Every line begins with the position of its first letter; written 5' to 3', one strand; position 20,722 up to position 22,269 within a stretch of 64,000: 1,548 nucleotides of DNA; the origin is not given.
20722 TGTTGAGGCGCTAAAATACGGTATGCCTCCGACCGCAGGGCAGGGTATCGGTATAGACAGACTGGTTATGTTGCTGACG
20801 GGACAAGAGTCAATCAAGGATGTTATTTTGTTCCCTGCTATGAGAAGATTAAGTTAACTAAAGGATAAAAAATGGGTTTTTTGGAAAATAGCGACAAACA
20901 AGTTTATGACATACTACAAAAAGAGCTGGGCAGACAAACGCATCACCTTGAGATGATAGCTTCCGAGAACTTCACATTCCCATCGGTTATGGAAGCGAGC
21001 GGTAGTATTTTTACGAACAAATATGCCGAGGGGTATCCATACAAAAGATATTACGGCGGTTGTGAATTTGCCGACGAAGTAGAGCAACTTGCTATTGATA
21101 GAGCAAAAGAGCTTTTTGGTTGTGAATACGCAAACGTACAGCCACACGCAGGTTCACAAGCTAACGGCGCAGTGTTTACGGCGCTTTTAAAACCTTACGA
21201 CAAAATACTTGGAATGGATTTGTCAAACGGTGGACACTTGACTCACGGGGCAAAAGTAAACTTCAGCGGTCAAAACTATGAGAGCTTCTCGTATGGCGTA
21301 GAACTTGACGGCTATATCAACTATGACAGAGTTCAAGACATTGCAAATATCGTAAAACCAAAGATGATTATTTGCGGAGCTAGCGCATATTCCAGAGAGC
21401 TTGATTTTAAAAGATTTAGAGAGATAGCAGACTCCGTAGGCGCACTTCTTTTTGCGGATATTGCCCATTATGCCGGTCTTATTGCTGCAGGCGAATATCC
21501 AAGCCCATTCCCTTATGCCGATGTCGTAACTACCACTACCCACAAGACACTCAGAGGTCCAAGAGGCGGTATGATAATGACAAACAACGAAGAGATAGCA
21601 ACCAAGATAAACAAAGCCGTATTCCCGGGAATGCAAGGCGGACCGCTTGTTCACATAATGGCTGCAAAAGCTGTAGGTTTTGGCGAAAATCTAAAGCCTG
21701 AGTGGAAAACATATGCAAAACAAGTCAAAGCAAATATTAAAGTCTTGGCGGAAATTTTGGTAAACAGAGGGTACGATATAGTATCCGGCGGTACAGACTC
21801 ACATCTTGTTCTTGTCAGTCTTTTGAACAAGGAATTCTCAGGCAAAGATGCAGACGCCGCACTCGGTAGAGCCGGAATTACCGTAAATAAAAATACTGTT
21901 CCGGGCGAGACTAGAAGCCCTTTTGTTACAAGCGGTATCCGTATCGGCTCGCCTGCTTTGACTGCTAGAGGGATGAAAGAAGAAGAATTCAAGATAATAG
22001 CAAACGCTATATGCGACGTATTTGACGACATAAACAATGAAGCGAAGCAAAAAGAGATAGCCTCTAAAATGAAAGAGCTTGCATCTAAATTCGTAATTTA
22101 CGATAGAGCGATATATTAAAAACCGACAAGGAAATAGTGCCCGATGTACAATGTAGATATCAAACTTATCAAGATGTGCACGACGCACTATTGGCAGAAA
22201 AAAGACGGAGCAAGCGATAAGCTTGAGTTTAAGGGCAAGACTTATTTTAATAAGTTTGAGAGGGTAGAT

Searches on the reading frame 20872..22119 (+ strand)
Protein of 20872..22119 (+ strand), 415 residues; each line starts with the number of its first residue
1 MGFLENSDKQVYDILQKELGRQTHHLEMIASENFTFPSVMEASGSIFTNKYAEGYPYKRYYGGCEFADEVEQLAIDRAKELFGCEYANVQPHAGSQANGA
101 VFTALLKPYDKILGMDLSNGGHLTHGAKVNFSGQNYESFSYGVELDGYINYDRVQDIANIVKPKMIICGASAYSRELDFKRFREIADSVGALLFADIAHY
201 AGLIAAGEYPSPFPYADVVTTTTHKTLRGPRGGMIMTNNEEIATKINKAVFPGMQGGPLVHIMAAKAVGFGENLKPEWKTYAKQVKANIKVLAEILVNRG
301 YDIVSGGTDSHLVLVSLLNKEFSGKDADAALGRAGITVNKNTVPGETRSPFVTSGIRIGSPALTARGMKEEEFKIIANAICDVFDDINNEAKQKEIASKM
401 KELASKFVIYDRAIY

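Call 13: list_cluster_members(proteins=[window:20872-22119:+, window:28404-29663:+, window:31946-33760:-, window:19376-20857:+])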
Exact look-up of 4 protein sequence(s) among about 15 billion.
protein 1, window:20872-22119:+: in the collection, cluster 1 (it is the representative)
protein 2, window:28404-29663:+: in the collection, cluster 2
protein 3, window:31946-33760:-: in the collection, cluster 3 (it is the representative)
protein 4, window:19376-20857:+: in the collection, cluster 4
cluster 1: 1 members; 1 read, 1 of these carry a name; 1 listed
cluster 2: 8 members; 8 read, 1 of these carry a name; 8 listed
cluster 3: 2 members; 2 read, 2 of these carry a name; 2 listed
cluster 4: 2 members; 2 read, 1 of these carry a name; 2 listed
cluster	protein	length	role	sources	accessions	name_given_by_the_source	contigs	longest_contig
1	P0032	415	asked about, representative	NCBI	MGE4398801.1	MAG: serine hydroxymethyltransferase [Campylobacterales bacterium]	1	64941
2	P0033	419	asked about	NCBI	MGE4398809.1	MAG: adenylosuccinate synthase [Campylobacterales bacterium]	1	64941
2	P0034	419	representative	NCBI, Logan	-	-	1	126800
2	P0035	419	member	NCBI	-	-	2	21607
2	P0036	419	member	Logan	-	-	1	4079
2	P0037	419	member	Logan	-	-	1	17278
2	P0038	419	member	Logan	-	-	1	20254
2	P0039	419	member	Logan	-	-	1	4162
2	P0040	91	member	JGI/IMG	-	-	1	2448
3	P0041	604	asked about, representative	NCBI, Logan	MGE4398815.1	MAG: threonine--tRNA ligase [Campylobacterales bacterium]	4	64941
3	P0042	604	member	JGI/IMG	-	threonyl-tRNA synthetase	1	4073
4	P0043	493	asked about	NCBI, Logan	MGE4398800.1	MAG: lysine--tRNA ligase [Campylobacterales bacterium]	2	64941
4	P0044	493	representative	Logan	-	-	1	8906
